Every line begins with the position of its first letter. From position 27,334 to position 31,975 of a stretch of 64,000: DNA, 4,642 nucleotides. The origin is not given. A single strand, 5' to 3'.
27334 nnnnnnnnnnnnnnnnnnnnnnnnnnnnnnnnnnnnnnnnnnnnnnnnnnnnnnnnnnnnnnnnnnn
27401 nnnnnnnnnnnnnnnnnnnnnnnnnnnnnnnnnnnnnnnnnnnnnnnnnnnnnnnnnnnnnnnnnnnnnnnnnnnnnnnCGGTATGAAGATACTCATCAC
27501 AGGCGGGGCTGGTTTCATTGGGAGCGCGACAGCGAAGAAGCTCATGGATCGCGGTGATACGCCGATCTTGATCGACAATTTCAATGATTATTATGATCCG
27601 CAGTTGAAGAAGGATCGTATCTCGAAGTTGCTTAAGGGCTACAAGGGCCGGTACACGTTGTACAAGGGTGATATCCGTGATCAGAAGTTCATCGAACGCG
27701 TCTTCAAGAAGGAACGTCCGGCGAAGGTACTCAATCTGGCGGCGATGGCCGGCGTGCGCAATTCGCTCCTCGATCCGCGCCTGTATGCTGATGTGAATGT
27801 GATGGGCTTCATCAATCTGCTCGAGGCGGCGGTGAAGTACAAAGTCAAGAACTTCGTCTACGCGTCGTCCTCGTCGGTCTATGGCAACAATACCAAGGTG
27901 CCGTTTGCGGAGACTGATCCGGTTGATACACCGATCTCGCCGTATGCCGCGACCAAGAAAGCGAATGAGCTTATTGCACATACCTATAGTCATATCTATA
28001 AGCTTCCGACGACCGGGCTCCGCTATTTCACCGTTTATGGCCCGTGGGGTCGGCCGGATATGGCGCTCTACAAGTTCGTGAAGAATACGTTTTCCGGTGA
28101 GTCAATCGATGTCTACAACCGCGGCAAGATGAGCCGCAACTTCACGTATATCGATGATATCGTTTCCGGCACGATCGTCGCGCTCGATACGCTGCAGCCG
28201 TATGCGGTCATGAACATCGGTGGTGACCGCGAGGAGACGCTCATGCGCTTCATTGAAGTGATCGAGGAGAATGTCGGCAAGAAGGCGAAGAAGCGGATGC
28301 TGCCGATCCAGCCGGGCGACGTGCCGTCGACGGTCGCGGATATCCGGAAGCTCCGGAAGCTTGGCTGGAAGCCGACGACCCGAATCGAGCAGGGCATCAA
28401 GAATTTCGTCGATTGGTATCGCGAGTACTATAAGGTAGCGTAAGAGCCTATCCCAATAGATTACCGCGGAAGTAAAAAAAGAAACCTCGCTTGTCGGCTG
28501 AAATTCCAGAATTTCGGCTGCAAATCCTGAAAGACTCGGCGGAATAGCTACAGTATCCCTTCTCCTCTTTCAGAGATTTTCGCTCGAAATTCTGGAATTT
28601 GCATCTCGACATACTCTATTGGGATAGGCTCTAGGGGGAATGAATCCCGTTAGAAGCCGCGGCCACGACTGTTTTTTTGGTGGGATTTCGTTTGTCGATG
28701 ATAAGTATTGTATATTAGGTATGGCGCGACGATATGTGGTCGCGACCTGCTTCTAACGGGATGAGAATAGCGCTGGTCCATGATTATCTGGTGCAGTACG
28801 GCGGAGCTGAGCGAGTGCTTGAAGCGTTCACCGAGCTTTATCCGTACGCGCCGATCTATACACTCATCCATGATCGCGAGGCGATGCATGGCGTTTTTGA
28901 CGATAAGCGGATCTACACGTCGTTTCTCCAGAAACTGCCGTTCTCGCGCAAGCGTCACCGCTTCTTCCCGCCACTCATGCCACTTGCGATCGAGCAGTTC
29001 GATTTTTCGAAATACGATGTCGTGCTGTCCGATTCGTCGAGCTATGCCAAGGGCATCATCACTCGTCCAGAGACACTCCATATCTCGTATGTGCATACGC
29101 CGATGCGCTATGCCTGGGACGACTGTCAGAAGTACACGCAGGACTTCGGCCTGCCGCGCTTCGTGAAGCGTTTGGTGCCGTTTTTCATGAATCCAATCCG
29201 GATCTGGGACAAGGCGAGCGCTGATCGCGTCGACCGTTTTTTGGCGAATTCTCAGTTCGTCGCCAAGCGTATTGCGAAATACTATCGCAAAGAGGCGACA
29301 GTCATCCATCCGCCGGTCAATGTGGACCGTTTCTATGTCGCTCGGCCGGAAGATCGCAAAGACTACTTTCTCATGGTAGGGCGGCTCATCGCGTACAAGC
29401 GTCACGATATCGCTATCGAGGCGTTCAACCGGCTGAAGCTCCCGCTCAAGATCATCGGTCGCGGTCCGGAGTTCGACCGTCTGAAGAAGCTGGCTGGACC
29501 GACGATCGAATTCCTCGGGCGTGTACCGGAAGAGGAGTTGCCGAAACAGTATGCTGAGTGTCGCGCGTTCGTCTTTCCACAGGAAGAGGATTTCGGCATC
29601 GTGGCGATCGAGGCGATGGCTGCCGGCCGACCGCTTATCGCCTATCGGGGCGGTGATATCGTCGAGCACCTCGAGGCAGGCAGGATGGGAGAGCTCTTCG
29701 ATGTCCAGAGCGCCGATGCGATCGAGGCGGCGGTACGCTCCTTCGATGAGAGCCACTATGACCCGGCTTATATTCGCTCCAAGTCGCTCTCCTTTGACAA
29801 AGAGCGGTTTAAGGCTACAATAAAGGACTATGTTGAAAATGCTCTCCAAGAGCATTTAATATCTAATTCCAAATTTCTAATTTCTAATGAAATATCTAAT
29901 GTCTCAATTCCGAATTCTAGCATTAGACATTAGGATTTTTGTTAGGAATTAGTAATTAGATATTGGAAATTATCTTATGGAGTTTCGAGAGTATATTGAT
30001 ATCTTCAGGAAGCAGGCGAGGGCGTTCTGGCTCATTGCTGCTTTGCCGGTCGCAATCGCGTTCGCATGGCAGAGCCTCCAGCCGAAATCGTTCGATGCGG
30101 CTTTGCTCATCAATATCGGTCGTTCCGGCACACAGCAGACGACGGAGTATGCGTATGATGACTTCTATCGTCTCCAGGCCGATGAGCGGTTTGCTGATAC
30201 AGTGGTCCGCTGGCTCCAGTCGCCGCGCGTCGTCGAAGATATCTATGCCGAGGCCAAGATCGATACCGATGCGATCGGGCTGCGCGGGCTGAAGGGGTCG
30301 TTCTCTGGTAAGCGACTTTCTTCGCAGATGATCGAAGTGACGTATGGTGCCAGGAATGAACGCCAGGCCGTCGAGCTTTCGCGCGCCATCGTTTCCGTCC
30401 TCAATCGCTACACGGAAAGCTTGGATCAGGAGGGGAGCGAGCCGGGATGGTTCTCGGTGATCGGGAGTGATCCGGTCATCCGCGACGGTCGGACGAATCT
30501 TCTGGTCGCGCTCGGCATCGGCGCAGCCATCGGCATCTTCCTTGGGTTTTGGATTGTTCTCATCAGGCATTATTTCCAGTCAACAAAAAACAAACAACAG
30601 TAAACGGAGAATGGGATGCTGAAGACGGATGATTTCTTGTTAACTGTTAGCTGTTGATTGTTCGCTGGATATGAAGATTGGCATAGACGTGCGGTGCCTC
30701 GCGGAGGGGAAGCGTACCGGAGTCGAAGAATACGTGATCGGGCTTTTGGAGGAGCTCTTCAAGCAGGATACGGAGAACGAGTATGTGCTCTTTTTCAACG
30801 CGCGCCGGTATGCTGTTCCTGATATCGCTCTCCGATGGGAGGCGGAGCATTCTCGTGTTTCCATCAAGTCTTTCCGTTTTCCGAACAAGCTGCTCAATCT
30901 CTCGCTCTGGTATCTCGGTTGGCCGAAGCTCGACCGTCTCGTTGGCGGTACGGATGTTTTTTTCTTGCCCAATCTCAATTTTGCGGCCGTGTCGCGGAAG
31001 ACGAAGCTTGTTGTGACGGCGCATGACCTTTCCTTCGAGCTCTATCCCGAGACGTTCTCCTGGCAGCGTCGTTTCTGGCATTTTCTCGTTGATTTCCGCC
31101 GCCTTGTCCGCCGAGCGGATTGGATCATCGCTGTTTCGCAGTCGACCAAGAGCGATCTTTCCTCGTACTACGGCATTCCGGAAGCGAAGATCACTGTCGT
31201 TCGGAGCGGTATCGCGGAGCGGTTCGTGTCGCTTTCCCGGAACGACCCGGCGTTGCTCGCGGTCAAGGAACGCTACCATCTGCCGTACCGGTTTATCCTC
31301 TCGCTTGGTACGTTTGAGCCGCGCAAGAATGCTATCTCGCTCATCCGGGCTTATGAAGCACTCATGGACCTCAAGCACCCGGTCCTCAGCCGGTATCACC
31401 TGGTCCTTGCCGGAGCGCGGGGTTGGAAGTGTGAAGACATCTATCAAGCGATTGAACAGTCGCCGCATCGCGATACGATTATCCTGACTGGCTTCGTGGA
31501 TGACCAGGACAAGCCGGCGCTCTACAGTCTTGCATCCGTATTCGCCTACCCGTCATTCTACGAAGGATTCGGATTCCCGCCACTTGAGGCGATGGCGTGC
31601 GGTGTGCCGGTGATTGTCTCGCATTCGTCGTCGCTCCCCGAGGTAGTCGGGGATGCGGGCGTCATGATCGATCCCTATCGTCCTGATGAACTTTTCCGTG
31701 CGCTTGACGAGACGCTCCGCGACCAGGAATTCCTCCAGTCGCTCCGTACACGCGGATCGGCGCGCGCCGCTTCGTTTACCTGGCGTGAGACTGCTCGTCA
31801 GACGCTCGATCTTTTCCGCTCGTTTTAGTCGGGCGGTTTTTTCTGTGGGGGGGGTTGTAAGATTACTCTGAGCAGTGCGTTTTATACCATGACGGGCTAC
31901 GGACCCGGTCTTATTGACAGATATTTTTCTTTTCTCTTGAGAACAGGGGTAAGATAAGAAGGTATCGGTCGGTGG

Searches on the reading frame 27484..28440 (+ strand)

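Call 35: search_protein_families(library=pfam, proteins=[window:27484-28440:+], max_evalue=0.00001)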
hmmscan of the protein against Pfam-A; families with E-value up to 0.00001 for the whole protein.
window:27484-28440:+ (319 aa): 7 families
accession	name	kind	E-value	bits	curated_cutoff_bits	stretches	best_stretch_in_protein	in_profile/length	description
PF16363.11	GDP_Man_Dehyd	-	6.7e-59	200.4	27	1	4-307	1-331/332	GDP-mannose 4,6 dehydratase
PF01370.27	Epimerase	-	1e-55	189.2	20.9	1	3-246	1-240/240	NAD dependent epimerase/dehydratase family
PF01073.25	3Beta_HSD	-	2.4e-21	76.4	22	1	4-238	1-233/280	3-beta hydroxysteroid dehydrogenase/isomerase family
PF04321.23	RmlD_sub_bind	-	1.3e-14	54.4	27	1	1-281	1-247/287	RmlD substrate binding domain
PF02719.21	Polysacc_synt_2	-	1.6e-13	51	20.2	1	3-129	1-128/293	Polysaccharide biosynthesis protein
PF07993.18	NAD_binding_4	-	5.8e-07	29.4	20.1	1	5-186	1-209/258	Male sterility protein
PF08659.16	KR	-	2.6e-06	27.9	22.6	0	3-142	3-150/180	KR domain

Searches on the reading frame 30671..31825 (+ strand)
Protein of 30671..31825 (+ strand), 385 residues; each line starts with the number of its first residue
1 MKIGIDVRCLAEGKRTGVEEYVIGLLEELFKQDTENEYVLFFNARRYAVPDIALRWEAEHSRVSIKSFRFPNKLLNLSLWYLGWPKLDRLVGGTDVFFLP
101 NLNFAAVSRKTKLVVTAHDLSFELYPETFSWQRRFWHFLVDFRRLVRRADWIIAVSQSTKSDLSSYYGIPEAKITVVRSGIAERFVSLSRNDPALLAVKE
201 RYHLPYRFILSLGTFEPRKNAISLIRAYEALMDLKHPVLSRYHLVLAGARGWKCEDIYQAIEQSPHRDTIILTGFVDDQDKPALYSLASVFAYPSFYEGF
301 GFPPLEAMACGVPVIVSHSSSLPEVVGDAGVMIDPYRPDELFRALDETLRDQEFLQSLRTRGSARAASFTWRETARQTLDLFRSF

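Call 33: search_protein_families(library=pfam, proteins=[window:30671-31825:+], max_evalue=0.00001)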
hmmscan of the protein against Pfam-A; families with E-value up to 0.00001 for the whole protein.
window:30671-31825:+ (385 aa): 6 families
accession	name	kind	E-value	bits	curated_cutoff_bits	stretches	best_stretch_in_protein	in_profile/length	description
PF00534.26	Glycos_transf_1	-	7.6e-31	107.4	26.4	1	206-362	15-169/172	Glycosyl transferases group 1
PF13692.12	Glyco_trans_1_4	-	2e-25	90.1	27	1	209-351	4-142/142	Glycosyl transferases group 1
PF13439.12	Glyco_transf_4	-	3.6e-15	56.8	28.5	1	17-181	3-166/170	Glycosyltransferase Family 4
PF20706.3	GT4-conflict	-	6e-14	52.3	26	1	143-334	141-334/385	Family 4 Glycosyltransferase in conflict systems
PF13579.12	Glyco_trans_4_4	-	2.1e-08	35.1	29.7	1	104-179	88-157/158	Glycosyl transferase 4-like domain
PF13524.12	Glyco_trans_1_2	-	3.7e-06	27.4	25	1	243-380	16-144/144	Glycosyl transferase-like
